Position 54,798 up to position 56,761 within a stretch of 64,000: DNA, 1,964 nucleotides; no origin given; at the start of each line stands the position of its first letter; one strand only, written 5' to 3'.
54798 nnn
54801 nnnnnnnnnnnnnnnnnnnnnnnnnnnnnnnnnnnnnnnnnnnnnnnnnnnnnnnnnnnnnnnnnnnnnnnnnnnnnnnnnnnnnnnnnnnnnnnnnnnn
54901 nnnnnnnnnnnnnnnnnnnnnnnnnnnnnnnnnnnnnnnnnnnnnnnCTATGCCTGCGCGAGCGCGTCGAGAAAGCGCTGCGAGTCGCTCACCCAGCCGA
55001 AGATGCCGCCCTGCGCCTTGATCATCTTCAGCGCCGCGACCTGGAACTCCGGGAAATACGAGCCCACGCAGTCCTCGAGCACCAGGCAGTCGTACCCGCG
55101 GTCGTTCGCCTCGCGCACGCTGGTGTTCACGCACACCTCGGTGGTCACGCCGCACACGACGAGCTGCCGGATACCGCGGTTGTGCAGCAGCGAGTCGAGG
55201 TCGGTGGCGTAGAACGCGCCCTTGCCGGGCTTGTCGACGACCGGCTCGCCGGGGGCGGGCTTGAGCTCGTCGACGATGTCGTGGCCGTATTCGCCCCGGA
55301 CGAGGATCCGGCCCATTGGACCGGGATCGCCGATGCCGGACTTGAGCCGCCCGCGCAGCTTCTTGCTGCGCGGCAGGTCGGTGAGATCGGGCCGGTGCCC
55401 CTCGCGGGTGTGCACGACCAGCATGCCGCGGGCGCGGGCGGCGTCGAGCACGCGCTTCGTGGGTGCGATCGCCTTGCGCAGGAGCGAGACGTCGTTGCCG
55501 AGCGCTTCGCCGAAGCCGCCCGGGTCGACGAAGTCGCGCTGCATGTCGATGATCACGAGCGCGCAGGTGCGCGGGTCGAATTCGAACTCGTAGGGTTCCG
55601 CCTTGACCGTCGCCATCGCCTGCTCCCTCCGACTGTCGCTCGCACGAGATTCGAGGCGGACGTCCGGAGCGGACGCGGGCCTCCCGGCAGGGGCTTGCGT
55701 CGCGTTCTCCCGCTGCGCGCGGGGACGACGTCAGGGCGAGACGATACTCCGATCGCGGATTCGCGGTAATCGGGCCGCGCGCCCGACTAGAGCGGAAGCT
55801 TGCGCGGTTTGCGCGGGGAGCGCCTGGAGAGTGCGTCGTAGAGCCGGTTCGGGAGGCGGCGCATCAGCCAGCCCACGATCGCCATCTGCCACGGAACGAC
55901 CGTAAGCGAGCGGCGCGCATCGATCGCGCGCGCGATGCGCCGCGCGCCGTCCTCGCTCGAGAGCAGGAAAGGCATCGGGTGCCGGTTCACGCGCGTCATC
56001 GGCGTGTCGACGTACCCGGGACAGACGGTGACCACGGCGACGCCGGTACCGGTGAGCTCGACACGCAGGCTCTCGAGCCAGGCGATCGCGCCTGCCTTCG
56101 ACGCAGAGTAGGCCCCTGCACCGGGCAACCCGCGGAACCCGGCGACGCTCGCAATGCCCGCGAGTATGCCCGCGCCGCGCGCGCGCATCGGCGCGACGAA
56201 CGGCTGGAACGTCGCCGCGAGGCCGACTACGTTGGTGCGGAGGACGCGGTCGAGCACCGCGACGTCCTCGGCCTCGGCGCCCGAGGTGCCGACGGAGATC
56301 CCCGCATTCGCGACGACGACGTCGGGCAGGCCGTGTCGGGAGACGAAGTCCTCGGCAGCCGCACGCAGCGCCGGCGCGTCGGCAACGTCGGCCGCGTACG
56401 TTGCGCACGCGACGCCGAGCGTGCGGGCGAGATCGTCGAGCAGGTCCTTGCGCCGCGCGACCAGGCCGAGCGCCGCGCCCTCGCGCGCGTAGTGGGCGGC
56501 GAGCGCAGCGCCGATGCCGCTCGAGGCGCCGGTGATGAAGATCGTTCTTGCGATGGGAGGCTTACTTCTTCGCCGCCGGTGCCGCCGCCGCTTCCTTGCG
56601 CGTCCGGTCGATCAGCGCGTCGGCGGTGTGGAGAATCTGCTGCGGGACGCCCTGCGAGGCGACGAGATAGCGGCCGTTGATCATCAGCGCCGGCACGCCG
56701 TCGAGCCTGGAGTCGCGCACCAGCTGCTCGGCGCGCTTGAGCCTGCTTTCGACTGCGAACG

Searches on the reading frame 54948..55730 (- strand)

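Call 34: search_protein_families(library=ncbifam, proteins=[window:54948-55730:-], max_evalue=1e-20)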
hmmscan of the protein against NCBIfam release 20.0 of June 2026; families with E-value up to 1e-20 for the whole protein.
window:54948-55730:- (260 aa): 2 families
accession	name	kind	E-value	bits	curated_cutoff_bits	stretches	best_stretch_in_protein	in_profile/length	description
NF050097.1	BiurAmidohydBiuH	equivalog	4.7e-87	291.1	370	1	44-257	7-221/221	biuret amidohydrolase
TIGR03614.1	RutB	equivalog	3.9e-42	144.4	377.95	1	42-259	2-221/226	pyrimidine utilization protein B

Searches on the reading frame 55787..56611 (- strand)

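Call 34: search_protein_families(library=ncbifam, proteins=[window:55787-56611:-], max_evalue=1e-20)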
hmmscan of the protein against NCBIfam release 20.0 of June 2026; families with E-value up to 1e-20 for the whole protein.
window:55787-56611:- (274 aa): 73 families (the best 25 are shown)
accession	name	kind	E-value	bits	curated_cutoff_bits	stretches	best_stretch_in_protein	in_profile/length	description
NF005437.0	PRK07024.1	equivalog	1.8e-110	368.4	266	1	22-271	5-256/259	SDR family oxidoreductase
NF006099.0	PRK08251.1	equivalog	1e-43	149.4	253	1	21-260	4-248/250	SDR family oxidoreductase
NF004526.0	PRK05872.1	subfamily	4.3e-42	144.2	276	1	21-261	10-264/297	short-chain dehydrogenase/reductase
NF004825.0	PRK06181.1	equivalog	3.2e-41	141.4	215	1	22-265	7-262/268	SDR family oxidoreductase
NF005489.0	PRK07102.1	equivalog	2.8e-40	138.4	267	1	22-259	2-239/243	SDR family oxidoreductase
NF004514.1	PRK05855.1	equivalog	2.2e-37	128.9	455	1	8-229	299-524/578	SDR family oxidoreductase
NF005878.0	PRK07825.1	subfamily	1.8e-36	125.9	287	1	22-264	10-251/278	short chain dehydrogenase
NF005559.1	PRK07231.1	subfamily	2.4e-36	125.5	215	1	22-208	5-193/249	glucose 1-dehydrogenase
NF005495.0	PRK07109.1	subfamily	9.8e-35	120.4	264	1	20-263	7-260/334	SDR family oxidoreductase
NF005672.0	PRK07454.1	equivalog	4e-34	117.9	234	1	22-205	7-192/241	SDR family oxidoreductase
NF009466.0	PRK12826.1-2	subfamily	9e-33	113.8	222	1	21-208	3-194/248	3-oxoacyl-ACP reductase FabG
NF004765.0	PRK06101.1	equivalog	1.1e-32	113.1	406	1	23-264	3-237/241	SDR family oxidoreductase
NF006123.0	PRK08267.1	equivalog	2.2e-32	112.3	261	1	22-265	3-256/261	SDR family oxidoreductase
NF004196.0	PRK05650.1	equivalog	2.3e-32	112.1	297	1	22-263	3-258/272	SDR family oxidoreductase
TIGR01830.1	3oxo_ACP_reduc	equivalog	2.6e-31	109.2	297.75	1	25-208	2-188/239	3-oxoacyl-[acyl-carrier-protein] reductase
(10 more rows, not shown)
